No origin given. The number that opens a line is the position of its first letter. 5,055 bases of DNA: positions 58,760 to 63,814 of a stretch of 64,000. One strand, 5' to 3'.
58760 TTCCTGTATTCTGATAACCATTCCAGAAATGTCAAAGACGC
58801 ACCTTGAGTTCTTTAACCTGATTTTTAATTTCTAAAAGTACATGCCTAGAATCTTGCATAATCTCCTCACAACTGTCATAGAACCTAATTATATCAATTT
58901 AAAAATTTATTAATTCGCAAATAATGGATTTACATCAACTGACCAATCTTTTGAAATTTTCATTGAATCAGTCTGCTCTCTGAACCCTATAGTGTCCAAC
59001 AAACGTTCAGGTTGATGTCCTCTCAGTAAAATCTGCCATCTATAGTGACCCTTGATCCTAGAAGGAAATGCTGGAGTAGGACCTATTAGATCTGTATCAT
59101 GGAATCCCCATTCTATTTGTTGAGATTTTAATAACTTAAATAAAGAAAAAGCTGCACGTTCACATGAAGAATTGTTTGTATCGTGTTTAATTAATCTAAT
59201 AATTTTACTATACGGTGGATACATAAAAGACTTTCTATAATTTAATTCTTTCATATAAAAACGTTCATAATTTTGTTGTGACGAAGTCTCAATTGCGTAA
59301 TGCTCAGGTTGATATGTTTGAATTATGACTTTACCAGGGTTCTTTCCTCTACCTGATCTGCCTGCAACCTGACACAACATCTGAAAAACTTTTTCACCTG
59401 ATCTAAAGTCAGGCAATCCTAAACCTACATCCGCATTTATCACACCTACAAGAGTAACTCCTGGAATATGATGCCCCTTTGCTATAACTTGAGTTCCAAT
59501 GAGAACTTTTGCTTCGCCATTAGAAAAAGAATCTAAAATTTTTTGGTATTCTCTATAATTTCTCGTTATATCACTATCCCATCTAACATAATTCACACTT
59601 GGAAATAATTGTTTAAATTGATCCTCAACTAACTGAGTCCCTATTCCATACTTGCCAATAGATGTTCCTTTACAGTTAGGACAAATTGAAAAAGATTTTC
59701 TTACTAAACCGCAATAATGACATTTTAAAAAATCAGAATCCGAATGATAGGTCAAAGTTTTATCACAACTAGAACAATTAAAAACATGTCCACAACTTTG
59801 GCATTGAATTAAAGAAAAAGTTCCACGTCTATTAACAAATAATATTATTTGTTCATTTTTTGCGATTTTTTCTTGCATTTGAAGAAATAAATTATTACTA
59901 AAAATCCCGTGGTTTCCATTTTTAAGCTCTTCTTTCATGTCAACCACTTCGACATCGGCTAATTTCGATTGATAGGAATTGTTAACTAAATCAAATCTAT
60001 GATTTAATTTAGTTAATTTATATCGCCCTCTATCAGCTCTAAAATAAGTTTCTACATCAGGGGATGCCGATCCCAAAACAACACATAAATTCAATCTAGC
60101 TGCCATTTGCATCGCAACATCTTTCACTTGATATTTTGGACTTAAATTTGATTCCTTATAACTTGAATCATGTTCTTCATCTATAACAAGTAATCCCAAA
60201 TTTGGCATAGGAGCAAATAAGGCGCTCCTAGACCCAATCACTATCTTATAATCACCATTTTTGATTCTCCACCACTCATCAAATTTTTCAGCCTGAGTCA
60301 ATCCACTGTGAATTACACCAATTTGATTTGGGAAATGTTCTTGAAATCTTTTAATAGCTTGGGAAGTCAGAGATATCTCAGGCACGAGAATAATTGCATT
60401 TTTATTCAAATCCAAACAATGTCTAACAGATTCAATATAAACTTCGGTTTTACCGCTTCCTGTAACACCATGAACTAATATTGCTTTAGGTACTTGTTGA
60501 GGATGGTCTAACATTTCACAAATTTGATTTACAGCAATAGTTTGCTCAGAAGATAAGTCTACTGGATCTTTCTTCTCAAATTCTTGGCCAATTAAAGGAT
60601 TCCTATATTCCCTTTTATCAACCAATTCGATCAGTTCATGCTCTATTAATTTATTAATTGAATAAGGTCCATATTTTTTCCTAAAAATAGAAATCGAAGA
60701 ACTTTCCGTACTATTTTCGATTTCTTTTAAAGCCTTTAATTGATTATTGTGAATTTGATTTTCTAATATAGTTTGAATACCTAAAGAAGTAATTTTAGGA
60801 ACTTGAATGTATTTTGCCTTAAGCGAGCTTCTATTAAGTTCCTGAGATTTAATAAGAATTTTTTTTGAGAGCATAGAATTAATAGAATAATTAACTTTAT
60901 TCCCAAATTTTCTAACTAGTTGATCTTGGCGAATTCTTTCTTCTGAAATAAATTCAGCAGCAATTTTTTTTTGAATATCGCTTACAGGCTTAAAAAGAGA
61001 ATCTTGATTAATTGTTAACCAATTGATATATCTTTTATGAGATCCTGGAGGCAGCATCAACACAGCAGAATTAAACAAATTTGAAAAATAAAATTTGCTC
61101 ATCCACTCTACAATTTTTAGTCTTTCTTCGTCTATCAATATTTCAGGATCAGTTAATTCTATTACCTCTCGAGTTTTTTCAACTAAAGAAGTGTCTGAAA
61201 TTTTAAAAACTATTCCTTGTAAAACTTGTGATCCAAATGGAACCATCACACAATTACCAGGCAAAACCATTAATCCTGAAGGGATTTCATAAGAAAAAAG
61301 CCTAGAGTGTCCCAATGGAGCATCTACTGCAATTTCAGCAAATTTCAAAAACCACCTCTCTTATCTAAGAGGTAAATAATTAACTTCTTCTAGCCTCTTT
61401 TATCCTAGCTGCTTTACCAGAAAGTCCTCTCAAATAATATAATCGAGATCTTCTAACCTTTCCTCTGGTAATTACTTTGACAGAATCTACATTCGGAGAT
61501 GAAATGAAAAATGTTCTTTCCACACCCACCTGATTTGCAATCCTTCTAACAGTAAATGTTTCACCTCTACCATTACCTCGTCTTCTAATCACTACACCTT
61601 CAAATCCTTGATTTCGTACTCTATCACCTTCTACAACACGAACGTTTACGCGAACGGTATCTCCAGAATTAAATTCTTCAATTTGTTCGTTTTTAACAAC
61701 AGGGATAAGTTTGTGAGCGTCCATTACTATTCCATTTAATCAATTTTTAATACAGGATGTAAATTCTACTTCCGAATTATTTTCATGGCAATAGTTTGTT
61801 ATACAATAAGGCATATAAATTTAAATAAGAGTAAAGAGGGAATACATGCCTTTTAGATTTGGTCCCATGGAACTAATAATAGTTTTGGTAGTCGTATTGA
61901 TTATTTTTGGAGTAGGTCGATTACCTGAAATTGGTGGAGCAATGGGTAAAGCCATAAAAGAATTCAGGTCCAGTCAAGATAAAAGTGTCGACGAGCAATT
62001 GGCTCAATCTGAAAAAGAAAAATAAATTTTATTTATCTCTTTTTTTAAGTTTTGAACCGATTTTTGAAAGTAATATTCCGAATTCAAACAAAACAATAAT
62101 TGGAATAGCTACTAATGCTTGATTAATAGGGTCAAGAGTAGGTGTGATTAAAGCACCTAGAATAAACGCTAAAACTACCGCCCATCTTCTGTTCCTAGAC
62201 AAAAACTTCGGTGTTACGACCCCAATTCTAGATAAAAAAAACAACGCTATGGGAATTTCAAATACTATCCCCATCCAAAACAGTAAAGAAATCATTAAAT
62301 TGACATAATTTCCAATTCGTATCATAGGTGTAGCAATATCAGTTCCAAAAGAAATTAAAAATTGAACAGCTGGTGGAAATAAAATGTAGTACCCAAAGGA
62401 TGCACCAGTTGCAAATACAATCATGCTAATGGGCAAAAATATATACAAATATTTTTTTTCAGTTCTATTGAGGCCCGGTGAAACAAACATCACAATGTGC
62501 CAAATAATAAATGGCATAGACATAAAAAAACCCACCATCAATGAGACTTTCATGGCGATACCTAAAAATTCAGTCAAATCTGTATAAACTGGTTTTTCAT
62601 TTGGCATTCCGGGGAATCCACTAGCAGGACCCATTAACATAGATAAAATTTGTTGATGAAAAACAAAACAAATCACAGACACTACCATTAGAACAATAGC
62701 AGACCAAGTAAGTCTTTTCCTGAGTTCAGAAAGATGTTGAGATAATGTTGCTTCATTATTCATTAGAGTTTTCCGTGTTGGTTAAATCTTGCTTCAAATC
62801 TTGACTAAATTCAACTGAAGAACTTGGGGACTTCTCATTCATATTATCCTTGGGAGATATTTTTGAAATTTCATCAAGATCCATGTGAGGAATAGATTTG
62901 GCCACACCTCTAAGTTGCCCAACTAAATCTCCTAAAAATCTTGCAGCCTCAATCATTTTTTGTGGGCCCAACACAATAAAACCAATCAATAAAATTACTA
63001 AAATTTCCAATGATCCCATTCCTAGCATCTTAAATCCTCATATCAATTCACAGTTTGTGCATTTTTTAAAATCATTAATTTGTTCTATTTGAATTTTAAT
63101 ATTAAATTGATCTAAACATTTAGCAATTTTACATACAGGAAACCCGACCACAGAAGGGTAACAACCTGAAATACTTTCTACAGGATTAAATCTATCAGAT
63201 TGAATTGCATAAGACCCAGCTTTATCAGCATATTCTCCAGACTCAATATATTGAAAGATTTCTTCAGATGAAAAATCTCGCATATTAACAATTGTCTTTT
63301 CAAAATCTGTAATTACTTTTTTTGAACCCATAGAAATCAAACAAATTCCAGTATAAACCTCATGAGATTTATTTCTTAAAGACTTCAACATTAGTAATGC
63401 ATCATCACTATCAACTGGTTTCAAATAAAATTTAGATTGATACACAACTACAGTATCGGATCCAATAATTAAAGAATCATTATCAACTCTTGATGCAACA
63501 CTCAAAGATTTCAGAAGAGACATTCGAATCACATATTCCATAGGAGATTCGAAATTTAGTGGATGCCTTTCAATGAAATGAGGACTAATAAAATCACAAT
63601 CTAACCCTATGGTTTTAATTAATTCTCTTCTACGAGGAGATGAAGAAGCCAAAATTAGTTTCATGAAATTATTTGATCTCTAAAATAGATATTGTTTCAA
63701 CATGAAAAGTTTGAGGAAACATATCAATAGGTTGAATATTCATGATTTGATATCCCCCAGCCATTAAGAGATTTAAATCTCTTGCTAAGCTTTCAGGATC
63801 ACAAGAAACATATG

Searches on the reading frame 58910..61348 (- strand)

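Call 29: search_protein_families(library=ncbifam, max_evalue=1e-10, proteins=[window:58910-61348:-])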
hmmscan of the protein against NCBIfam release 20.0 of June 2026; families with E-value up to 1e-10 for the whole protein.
window:58910-61348:- (812 aa): 22 families
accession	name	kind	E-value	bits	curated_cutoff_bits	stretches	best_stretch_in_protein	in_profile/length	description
NF004066.1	PRK05580.1-3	equivalog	7.6e-233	775.2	813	1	3-809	1-786/788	primosomal protein N'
NF004068.0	PRK05580.1-5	equivalog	7e-186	619.7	1249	1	1-785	2-766/795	primosomal protein N'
TIGR00595.1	priA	equivalog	2e-175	584.2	230.35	1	291-809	1-509/509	replication restart helicase PriA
NF004067.0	PRK05580.1-4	equivalog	8.6e-163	543.4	763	2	234-809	177-734/737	primosomal protein N'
NF004065.0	PRK05580.1-1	equivalog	1.1e-157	526.4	858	1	186-808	119-728/731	primosomal protein N'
NF004070.0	PRK05580.2-2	equivalog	3.3e-150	501.6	921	1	228-808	162-725/729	primosomal protein N'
NF004072.0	PRK05580.2-4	equivalog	1.5e-126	423.3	1030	1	263-777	120-613/648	primosomal protein N'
NF004069.0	PRK05580.2-1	equivalog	9.3e-125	417.4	767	1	191-796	44-602/612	primosomal protein N'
NF004071.0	PRK05580.2-3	equivalog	8.2e-123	410.8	1105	1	264-784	201-706/735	primosomal protein N'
NF011453.0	PRK14873.1-3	equivalog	8.3e-36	123.3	812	1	304-717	188-574/653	primosome assembly protein PriA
NF011452.0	PRK14873.1-2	equivalog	3.6e-30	104.8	980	1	306-719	217-614/708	primosomal protein N'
TIGR00580.2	mfd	equivalog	5.6e-22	78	800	1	254-393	423-565/907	transcription-repair coupling factor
NF011455.0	PRK14873.1-5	equivalog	9.1e-22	77.1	969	1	316-716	190-581/675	primosomal protein N'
NF011454.0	PRK14873.1-4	equivalog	9.9e-21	73.7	951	1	304-589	161-444/651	primosomal protein N'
NF008165.0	PRK10917.1-3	equivalog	1.2e-17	63.6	711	1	255-393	255-396/692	ATP-dependent DNA helicase RecG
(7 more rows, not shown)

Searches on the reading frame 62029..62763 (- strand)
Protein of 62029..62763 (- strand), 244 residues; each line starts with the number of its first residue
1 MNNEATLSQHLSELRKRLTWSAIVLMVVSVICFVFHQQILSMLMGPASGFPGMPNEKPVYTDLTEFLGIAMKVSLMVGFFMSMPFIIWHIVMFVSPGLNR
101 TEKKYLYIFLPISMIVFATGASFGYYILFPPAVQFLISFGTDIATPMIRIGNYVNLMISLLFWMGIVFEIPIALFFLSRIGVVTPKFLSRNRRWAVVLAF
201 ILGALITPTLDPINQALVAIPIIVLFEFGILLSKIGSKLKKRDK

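Call 29: search_protein_families(library=ncbifam, max_evalue=1e-10, proteins=[window:62029-62763:-])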
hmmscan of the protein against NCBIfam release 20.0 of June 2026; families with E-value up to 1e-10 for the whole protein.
window:62029-62763:- (244 aa): 3 families
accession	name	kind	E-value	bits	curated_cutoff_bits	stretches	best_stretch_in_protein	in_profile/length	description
TIGR00945.1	tatC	equivalog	4.4e-58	196.7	132.7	1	7-226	1-215/215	twin-arginine translocase subunit TatC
TIGR01912.1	TatC-Arch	equivalog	5.2e-43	147.4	192.6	1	7-235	2-231/234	Sec-independent protein translocase TatC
NF008174.0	PRK10921.1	equivalog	6.6e-37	127.5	432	1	5-238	7-238/258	Sec-independent protein translocase subunit TatC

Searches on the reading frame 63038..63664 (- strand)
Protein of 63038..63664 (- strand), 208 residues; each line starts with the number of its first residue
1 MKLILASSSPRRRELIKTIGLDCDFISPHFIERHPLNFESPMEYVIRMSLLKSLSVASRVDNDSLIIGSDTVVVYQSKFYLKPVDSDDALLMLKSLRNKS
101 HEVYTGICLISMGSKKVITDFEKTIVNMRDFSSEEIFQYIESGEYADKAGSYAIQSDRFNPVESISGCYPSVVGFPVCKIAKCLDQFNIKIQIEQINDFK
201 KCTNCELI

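Call 29: search_protein_families(library=ncbifam, max_evalue=1e-10, proteins=[window:63038-63664:-])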
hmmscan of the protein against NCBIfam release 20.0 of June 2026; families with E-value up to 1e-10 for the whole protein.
window:63038-63664:- (208 aa): 14 families
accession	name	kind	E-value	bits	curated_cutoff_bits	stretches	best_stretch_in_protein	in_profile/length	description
NF000867.0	PRK00078.1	equivalog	2.1e-48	164.5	249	1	1-190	1-191/192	Maf-like protein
TIGR00172.1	maf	subfamily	3.4e-42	144.1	117.15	1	2-184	4-184/185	Maf family nucleotide pyrophosphatase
NF010948.0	PRK14368.1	equivalog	6.2e-41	139.9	291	1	2-186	6-188/193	Maf-like protein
NF010945.0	PRK14365.1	equivalog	8.3e-39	133.2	273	1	2-191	3-191/197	Maf-like protein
NF010942.0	PRK14362.1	equivalog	2.8e-38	131.3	290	1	2-186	13-197/210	Maf-like protein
NF010943.0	PRK14363.1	equivalog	1.1e-35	123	273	1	1-183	1-179/204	Maf-like protein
NF002401.0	PRK01441.1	equivalog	5e-31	107.9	317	1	2-192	6-200/207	Maf-like protein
NF010941.0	PRK14361.1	equivalog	5.2e-31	107.7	272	1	2-184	7-184/194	Maf-like protein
NF010946.0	PRK14366.1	equivalog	6.5e-31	107.3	284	1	2-186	6-188/195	Maf-like protein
NF003403.0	PRK04694.1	equivalog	1.5e-27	96.5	300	1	3-188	2-188/190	Maf-like protein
NF010944.0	PRK14364.1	equivalog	3.6e-24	85.3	311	1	5-184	1-176/181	Maf-like protein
NF003141.0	PRK04056.1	equivalog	2.6e-23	82.6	161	1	3-175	2-171/181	septum formation inhibitor Maf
NF010947.0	PRK14367.1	equivalog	6.1e-20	71.3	315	1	3-187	4-191/202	Maf-like protein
NF002690.0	PRK02478.1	equivalog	2.6e-18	66.3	269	1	2-184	4-191/199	Maf-like protein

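Call 45: find_encoding_contigs(protein=window:63038-63664:-, flank=10000, max_places=3)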
Protein window:63038-63664:- (208 aa): 23 contigs read that carry it; 3 places shown.
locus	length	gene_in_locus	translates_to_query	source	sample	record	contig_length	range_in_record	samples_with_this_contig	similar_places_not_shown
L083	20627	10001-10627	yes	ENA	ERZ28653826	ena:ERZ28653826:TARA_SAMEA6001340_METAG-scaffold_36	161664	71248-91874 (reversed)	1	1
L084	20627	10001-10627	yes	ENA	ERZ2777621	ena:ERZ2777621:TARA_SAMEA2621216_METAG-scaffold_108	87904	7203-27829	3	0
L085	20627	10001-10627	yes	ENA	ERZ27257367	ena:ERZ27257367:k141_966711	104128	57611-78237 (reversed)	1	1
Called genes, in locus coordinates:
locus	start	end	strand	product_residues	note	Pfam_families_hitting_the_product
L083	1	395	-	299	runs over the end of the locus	PF02355:SecD_SecF_C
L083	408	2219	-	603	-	PF21760:SecD_1st, PF22599:SecDF_P1_head, PF02355:SecD_SecF_C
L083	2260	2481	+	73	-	-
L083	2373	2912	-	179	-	PF01327:Pep_deformylase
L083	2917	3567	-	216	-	PF03807:F420_oxidored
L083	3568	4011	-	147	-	-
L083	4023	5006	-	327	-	PF01012:ETF, PF00766:ETF_alpha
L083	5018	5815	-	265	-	PF01012:ETF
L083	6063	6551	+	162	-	PF12773:DZR (faint)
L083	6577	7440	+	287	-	PF02219:MTHFR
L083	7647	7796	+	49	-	-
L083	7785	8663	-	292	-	PF16881:LIAS_N, PF04055:Radical_SAM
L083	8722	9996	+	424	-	PF05958:tRNA_U5-meth_tr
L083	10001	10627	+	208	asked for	PF02545:Maf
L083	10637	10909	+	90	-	PF02416:TatA_B_E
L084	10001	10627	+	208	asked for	PF02545:Maf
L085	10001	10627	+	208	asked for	PF02545:Maf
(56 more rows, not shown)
